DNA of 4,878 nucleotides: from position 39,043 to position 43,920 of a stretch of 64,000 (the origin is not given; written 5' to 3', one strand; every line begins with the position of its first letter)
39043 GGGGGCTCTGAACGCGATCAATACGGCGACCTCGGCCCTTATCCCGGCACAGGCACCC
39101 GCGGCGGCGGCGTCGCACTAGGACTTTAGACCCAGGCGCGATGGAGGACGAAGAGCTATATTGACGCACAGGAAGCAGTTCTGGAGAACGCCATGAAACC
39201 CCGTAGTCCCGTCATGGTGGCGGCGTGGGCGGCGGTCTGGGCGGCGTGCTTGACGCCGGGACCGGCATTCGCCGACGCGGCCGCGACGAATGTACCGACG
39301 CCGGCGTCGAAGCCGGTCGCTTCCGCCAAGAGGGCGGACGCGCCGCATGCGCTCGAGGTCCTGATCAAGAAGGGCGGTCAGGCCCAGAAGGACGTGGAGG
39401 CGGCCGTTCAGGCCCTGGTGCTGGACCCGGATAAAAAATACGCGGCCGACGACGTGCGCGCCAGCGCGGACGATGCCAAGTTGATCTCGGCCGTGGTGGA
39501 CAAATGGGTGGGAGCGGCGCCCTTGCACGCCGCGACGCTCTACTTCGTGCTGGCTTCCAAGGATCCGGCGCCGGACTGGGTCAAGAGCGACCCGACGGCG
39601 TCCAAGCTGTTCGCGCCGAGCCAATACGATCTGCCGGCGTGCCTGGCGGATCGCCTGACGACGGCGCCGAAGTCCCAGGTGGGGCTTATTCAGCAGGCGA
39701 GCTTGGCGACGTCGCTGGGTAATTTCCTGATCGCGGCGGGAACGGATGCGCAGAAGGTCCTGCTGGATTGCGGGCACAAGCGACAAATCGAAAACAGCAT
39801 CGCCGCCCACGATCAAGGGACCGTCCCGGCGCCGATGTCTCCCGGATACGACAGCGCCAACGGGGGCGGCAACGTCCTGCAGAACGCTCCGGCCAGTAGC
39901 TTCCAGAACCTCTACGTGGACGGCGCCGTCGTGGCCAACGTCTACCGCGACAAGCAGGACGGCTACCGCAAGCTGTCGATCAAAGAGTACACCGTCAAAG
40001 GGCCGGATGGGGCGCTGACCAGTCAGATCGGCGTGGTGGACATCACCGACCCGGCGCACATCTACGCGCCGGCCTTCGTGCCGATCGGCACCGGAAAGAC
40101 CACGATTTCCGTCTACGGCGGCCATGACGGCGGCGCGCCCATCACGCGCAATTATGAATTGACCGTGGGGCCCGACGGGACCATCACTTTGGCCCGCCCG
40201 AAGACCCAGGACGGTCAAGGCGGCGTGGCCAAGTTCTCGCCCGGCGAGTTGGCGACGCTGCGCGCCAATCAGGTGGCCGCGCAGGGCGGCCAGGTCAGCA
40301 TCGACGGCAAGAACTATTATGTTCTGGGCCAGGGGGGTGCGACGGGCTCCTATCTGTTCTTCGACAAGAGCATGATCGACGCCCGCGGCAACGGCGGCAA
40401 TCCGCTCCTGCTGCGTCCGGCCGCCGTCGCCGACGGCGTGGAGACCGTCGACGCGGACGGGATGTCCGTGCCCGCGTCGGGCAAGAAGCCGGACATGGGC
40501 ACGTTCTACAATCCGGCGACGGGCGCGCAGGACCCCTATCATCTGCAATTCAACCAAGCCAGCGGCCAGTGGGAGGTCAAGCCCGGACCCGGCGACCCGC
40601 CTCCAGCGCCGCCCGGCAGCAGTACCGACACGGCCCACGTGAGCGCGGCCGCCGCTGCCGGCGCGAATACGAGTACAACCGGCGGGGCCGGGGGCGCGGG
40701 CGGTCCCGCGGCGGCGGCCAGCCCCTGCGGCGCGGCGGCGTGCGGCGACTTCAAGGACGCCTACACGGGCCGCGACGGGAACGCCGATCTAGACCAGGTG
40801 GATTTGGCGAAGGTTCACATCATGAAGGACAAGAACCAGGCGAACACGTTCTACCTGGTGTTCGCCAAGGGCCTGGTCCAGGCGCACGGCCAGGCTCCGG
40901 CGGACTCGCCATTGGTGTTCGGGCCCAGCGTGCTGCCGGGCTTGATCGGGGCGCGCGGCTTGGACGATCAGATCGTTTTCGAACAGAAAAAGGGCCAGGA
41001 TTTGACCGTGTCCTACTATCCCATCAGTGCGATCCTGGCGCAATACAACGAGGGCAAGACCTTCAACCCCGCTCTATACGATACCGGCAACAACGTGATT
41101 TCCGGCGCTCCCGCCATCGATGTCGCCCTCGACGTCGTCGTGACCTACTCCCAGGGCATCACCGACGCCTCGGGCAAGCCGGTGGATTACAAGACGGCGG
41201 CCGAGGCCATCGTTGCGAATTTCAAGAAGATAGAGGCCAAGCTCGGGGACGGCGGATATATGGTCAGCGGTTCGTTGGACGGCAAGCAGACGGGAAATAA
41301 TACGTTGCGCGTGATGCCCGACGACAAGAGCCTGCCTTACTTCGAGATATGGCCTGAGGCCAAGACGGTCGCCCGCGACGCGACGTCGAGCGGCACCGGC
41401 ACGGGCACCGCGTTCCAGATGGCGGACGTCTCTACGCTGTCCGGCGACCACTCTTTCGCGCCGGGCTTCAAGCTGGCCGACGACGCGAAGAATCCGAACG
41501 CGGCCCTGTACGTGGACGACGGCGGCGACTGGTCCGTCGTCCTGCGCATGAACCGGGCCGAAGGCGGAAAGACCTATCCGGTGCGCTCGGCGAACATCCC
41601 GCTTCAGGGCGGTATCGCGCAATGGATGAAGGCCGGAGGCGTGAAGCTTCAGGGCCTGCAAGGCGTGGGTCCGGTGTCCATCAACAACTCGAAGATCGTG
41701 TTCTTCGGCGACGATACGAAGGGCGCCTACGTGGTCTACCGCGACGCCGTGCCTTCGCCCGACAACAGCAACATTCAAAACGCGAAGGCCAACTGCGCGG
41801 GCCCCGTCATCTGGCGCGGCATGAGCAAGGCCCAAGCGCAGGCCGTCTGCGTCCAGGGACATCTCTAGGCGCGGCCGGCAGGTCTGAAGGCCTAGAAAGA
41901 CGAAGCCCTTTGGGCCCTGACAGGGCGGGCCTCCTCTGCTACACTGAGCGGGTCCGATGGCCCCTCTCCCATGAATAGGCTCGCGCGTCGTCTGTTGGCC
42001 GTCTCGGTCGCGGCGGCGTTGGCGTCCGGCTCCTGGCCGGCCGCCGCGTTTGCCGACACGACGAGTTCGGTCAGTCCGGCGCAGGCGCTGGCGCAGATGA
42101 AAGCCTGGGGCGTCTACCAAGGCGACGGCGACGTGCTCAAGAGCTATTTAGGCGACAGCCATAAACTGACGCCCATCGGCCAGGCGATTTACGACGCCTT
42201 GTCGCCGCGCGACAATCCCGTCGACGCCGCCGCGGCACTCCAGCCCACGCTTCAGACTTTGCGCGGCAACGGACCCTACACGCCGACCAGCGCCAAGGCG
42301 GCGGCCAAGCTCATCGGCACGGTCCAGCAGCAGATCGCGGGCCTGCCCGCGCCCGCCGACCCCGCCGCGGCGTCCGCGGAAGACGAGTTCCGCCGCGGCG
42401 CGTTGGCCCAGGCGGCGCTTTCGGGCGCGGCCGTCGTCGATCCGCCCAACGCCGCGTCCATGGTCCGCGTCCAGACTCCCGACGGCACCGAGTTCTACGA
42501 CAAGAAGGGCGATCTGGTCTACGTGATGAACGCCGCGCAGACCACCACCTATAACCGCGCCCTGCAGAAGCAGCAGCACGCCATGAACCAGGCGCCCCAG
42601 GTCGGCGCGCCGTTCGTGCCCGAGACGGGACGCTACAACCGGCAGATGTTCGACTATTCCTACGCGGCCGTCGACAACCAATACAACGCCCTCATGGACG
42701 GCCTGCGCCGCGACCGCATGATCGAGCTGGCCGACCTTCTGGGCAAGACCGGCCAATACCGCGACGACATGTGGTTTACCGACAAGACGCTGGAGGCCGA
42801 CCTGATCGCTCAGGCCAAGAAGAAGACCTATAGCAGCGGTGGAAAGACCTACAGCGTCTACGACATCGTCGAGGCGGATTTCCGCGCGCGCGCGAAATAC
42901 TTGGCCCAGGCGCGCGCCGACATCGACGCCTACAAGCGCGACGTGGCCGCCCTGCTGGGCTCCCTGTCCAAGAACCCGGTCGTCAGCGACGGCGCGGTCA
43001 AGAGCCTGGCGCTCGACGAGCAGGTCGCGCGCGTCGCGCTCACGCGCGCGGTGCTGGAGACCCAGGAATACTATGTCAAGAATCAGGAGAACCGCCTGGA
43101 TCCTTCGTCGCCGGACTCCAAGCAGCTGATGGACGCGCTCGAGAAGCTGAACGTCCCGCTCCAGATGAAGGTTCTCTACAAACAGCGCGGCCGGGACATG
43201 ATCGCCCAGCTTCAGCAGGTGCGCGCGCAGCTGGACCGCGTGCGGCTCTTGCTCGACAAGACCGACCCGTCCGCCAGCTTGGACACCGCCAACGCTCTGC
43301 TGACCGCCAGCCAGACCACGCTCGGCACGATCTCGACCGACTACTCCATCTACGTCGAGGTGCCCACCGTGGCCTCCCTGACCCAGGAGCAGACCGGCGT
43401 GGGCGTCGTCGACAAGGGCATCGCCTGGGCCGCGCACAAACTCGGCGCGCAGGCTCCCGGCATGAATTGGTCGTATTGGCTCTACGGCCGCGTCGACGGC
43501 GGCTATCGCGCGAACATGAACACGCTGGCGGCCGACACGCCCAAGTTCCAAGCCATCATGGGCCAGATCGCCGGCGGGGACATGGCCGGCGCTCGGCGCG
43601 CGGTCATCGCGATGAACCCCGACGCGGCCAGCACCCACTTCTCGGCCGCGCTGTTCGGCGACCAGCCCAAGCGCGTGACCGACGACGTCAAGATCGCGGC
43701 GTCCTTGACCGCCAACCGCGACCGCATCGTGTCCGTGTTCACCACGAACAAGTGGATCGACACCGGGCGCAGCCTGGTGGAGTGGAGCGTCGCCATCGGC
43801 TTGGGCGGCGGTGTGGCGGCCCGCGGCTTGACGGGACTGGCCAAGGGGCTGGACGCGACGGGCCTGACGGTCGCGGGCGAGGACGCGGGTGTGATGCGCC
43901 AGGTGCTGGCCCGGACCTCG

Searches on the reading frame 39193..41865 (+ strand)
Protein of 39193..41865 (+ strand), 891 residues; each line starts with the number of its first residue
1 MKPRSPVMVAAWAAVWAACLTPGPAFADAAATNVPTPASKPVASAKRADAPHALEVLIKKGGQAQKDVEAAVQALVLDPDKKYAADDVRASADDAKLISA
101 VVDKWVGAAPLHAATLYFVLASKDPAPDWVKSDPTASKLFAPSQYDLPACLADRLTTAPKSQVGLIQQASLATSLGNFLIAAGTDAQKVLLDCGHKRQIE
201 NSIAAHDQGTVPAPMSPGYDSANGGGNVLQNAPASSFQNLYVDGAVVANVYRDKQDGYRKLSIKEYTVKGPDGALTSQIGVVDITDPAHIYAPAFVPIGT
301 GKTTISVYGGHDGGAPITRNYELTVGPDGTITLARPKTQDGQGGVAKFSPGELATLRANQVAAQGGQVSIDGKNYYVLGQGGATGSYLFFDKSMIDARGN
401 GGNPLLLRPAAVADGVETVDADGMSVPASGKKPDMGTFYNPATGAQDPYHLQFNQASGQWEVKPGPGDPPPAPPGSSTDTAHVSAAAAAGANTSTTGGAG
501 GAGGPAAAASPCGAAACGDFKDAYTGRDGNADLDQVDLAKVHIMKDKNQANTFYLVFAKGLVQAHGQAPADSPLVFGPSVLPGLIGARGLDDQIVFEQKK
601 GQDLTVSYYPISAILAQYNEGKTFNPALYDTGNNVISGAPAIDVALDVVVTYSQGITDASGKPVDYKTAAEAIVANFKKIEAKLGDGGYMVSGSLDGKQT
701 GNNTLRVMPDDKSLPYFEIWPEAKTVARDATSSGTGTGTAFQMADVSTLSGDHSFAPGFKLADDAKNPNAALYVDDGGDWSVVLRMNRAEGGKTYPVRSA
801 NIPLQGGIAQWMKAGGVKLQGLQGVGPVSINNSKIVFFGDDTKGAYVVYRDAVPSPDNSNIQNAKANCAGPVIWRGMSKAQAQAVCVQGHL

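Call 6: search_protein_families(library=pfam, proteins=[window:39193-41865:+], max_evalue=0.1)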
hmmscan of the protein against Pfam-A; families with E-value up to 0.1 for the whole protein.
window:39193-41865:+ (891 aa): 0 families

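Call 7: search_protein_families(library=ncbifam, proteins=[window:39193-41865:+], max_evalue=0.1)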
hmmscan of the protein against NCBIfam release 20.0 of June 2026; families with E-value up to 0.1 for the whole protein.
window:39193-41865:+ (891 aa): 0 families

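Call 12: find_related_loci(query=window:39193-41865:+, collection=genome_contigs, flank=10000)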
Query window:39193-41865:+ (891 aa) in genome_contigs; peptide patterns used: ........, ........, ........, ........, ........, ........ (x = any residue, [..] = any of these).
38 stretches matched a pattern; 1 encode a relative of the query (tblastn E <= 1e-3); 1 distinct loci.
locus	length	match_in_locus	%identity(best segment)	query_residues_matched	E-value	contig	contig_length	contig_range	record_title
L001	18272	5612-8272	82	1-891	0e+0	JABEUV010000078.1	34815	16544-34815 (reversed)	MAG: Elusimicrobia bacterium isolate MAG 13 k99_90248, whole genome shotgun sequence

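Call 84: search_protein_families(library=pfam, proteins=[L001:3923-5512:+], max_evalue=0.1)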
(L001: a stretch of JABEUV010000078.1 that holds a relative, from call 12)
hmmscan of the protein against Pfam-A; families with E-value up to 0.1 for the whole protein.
L001:3923-5512:+ (530 aa): 0 families

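Call 96: search_solved_structures(query=A5, max_evalue=1)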
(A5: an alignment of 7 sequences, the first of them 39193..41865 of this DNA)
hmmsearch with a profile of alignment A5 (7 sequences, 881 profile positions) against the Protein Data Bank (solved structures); distinct sequences matched with E-value up to 1: 2.
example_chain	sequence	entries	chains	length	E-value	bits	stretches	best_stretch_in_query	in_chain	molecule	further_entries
9e7m_Ia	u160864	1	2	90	0.36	12.1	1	218-279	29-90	Tail tip assembly protein I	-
9e7m_Ic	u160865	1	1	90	0.36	12.1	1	218-279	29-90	Tail tip assembly protein I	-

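Call 99: search_protein_families(library=padloc, proteins=[window:39193-41865:+], max_evalue=0.01)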
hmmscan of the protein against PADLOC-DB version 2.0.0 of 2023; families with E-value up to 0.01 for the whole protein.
window:39193-41865:+ (891 aa): 0 families

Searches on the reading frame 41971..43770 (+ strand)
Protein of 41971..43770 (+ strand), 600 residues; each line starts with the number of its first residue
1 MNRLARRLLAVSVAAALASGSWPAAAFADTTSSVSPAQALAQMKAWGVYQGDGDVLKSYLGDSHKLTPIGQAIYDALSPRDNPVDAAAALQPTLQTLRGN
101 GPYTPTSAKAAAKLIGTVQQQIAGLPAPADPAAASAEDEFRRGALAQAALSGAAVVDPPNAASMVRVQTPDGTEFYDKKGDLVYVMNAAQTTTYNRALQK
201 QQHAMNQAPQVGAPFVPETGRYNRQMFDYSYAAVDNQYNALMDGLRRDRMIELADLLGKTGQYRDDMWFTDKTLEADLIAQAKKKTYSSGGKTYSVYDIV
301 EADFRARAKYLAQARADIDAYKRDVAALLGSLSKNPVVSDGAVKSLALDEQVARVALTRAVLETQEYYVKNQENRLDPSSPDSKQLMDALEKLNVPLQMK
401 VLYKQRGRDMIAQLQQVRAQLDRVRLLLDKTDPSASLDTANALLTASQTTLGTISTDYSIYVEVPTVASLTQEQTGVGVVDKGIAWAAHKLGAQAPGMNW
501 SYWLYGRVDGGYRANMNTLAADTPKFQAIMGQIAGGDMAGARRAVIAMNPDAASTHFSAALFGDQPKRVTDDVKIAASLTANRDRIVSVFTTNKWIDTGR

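Call 38: search_protein_families(library=pfam, proteins=[window:41971-43770:+], max_evalue=10)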
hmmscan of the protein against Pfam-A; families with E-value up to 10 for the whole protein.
window:41971-43770:+ (600 aa): 1 family
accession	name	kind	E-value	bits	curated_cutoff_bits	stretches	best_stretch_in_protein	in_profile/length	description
PF17628.7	IncD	-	0.11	12.7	27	1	414-451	9-45/141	Inclusion membrane protein D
